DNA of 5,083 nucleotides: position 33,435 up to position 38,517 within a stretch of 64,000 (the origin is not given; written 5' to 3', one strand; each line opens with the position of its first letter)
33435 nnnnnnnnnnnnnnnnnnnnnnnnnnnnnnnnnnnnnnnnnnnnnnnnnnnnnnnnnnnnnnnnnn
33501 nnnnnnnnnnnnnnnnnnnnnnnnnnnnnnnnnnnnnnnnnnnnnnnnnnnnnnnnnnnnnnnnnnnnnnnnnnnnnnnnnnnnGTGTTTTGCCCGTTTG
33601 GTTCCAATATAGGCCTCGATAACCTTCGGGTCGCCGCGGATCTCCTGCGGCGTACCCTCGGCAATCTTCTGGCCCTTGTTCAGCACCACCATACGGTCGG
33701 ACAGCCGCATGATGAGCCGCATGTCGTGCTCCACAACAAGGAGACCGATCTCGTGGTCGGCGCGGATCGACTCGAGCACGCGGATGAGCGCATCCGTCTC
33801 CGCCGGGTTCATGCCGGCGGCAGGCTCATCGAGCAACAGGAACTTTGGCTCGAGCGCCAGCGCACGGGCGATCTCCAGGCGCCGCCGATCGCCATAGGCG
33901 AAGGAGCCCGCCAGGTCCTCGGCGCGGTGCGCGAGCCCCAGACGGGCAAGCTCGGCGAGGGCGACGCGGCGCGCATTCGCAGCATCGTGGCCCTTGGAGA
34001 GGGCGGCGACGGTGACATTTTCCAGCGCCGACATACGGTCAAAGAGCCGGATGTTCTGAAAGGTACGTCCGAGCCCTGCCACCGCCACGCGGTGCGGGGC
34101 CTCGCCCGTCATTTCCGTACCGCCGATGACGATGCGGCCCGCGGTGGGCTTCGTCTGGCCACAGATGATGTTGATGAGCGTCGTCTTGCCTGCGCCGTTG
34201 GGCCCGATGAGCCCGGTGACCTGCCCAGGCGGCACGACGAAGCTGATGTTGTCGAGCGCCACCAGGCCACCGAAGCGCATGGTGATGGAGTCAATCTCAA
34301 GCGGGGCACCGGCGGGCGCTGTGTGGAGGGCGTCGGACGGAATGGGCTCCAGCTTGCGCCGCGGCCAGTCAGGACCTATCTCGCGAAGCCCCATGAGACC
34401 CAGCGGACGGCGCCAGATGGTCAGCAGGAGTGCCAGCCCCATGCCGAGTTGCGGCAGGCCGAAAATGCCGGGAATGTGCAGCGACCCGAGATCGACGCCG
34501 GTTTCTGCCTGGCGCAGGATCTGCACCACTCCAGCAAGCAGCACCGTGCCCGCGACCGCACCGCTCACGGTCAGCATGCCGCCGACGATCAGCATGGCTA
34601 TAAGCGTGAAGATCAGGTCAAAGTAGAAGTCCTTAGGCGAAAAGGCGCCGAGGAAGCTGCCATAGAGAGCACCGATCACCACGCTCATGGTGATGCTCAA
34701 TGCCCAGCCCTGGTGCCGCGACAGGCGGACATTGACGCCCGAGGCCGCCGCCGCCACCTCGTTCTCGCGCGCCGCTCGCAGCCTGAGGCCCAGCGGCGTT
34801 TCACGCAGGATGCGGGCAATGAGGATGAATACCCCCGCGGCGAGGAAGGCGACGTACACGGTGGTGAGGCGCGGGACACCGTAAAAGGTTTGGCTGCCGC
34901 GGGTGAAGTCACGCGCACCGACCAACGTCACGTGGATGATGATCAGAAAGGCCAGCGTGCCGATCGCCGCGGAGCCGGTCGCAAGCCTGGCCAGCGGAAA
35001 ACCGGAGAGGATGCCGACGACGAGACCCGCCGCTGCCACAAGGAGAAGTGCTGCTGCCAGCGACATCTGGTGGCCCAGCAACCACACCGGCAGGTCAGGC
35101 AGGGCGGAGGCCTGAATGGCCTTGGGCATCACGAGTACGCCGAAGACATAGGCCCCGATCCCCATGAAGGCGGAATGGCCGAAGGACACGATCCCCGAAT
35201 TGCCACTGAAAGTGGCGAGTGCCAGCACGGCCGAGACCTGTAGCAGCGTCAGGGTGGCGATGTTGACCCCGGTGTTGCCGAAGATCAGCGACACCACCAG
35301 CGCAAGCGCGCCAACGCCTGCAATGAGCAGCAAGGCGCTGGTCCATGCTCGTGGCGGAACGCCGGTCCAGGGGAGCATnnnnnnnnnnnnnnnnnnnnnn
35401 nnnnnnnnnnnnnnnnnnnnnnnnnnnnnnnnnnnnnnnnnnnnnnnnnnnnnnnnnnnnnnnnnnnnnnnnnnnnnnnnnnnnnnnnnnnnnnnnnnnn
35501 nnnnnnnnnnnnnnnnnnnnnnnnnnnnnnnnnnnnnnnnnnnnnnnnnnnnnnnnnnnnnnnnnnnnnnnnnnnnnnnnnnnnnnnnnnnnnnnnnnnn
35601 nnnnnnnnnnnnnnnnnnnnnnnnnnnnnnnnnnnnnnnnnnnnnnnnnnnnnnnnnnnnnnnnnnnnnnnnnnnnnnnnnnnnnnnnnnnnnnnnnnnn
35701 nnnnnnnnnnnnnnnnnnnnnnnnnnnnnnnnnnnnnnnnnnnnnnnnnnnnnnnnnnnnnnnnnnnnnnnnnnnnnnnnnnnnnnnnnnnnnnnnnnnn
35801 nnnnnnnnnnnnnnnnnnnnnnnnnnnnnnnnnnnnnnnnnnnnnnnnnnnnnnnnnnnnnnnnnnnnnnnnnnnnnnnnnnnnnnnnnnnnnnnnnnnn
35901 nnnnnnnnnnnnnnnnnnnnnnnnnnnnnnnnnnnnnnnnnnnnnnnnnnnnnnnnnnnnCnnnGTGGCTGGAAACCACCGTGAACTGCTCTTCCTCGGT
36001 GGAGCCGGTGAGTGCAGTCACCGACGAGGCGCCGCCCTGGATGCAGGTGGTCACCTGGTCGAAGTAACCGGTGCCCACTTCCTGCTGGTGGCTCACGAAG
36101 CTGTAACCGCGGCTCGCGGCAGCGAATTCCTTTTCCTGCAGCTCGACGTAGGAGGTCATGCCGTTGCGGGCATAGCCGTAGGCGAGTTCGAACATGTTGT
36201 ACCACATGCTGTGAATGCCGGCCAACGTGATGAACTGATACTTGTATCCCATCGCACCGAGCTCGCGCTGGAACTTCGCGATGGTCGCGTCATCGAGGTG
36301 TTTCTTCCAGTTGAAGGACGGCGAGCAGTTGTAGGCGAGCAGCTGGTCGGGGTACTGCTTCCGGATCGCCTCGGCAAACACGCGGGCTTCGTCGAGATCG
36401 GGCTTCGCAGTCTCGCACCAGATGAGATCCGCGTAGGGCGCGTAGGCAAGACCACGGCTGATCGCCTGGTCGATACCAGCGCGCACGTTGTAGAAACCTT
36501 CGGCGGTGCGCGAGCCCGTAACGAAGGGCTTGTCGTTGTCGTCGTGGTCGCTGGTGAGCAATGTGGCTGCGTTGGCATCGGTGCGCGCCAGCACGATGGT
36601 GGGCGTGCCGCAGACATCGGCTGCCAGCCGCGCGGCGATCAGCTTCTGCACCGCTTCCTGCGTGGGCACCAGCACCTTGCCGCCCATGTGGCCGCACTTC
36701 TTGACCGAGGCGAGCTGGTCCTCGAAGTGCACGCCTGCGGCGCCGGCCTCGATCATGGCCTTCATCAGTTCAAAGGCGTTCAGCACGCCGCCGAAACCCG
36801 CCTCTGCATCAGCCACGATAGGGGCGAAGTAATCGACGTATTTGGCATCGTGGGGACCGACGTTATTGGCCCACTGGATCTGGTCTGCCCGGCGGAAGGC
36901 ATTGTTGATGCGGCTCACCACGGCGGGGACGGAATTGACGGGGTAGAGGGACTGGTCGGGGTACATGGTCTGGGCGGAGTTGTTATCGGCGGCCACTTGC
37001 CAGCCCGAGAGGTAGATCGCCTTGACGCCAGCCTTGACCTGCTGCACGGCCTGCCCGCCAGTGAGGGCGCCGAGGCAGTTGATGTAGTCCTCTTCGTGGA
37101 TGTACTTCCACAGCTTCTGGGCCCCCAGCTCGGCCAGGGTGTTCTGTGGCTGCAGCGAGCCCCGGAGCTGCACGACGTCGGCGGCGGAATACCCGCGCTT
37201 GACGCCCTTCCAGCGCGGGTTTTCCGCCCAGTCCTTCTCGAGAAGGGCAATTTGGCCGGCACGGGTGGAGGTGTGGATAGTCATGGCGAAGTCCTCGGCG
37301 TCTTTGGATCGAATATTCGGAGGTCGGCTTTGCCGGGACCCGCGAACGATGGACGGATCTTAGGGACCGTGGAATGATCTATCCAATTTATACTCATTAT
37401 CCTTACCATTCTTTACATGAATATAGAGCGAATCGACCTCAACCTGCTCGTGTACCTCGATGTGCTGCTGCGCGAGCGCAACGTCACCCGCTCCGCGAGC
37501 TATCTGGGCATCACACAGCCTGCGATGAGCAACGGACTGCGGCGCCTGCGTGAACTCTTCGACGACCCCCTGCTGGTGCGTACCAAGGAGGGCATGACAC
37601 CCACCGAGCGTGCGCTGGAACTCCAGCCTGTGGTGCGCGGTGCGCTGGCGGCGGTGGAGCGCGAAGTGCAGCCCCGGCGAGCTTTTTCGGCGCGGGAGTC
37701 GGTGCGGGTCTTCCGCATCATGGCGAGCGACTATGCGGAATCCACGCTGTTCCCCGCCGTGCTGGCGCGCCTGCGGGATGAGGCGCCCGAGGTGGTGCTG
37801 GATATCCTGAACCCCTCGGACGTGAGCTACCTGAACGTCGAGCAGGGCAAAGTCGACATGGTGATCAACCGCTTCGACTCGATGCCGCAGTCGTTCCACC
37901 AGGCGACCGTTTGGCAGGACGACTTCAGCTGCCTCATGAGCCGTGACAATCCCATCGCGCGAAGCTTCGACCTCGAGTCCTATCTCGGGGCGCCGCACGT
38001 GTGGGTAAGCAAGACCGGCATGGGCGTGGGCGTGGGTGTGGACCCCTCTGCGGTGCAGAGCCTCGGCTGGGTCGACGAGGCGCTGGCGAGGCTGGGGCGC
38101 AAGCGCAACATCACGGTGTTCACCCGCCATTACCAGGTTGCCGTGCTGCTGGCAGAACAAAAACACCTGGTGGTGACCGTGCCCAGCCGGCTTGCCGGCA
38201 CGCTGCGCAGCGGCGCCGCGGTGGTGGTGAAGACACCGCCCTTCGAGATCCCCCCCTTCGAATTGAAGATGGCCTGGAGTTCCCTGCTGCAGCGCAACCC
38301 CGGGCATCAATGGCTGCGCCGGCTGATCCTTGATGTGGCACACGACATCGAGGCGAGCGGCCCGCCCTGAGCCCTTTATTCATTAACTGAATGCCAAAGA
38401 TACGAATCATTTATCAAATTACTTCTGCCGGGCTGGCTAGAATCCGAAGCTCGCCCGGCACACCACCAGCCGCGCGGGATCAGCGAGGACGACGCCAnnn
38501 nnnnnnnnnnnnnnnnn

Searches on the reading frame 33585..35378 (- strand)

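Call 50: search_protein_families(library=pfam, proteins=[window:33585-35378:-], max_evalue=0.00001)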
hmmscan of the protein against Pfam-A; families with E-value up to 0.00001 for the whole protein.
window:33585-35378:- (598 aa): 4 families
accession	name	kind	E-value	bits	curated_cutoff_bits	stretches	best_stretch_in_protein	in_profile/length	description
PF00005.33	ABC_tran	-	9.6e-32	110.9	25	1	375-520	1-136/137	ABC transporter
PF02653.21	BPD_transp_2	-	6.9e-25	88.1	26.8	1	39-288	4-247/269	Branched-chain amino acid transport system / permease component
PF12399.14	BCA_ABC_TP_C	-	6.5e-12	45.2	25.5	1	570-593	1-24/27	Branched-chain amino acid ATP-binding cassette transporter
PF13304.12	AAA_21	-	2.6e-06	28.2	27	0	387-405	1-19/304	AAA domain, putative AbiEii toxin, Type IV TA system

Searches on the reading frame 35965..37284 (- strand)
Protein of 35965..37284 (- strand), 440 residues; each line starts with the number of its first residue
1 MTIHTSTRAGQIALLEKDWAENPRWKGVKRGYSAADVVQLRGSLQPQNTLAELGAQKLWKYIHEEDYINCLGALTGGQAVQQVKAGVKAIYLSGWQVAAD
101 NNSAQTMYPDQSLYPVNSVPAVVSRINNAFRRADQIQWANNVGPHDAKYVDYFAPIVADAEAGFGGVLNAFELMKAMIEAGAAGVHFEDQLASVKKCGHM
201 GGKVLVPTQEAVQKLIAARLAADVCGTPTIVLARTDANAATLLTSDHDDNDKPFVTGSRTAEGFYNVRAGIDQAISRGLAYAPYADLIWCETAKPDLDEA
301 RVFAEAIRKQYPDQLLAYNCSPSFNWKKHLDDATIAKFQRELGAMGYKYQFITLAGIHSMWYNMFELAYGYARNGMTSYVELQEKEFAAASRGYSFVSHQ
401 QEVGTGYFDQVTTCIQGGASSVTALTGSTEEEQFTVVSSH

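Call 50: search_protein_families(library=pfam, proteins=[window:35965-37284:-], max_evalue=0.00001)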
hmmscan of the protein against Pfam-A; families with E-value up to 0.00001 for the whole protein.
window:35965-37284:- (440 aa): 2 families
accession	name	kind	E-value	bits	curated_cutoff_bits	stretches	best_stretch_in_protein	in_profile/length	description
PF00463.27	ICL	-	2.2e-109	366.8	26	2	17-258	6-254/526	Isocitrate lyase family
PF13714.12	PEP_mutase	-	1.6e-15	57.8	31.5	1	83-282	26-167/240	Phosphoenolpyruvate phosphomutase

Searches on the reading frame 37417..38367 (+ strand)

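Call 50: search_protein_families(library=pfam, proteins=[window:37417-38367:+], max_evalue=0.00001)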
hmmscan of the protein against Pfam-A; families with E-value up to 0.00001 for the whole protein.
window:37417-38367:+ (317 aa): 2 families
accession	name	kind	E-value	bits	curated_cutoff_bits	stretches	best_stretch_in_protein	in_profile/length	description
PF03466.25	LysR_substrate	-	4.6e-18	65.8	28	1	96-307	5-207/209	LysR substrate binding domain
PF00126.33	HTH_1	-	1.4e-14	54.2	26.6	1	8-66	1-59/60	Bacterial regulatory helix-turn-helix protein, lysR family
